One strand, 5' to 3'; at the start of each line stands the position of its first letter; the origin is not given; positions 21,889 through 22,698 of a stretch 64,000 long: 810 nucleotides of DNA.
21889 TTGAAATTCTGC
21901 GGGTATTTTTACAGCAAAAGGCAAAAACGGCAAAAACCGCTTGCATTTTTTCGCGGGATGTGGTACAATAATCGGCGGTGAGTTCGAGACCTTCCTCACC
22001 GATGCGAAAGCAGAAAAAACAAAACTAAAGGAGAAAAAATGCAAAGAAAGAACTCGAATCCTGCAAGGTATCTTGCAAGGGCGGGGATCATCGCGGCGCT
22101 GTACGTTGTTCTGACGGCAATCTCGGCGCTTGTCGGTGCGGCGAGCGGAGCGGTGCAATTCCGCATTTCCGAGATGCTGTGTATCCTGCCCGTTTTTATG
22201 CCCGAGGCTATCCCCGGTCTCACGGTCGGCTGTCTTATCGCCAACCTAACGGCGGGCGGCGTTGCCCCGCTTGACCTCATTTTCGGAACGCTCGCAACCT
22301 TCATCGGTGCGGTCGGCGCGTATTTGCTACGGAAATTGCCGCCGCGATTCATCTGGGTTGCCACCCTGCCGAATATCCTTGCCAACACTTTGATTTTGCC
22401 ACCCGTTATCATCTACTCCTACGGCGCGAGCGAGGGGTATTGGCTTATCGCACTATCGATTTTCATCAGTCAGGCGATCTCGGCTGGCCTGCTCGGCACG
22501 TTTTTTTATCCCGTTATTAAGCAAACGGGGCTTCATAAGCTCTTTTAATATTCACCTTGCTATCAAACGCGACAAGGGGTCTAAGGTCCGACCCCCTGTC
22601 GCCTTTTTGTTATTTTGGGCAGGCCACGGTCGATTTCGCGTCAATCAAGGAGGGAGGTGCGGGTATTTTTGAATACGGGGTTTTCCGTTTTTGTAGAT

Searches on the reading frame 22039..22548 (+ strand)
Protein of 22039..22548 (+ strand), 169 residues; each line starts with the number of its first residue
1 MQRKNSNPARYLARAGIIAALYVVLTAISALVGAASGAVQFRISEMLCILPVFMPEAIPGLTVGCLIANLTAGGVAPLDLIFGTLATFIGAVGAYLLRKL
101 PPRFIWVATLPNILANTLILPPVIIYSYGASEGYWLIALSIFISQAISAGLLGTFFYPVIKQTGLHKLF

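Call 72: search_protein_families(library=pfam, proteins=[window:22039-22548:+], max_evalue=0.001)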
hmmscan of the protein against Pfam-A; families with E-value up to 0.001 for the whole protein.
window:22039-22548:+ (169 aa): 1 family
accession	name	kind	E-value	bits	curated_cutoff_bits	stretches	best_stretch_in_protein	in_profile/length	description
PF06177.16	QueT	-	9.5e-39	133.4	33.7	1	12-161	1-140/141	QueT transporter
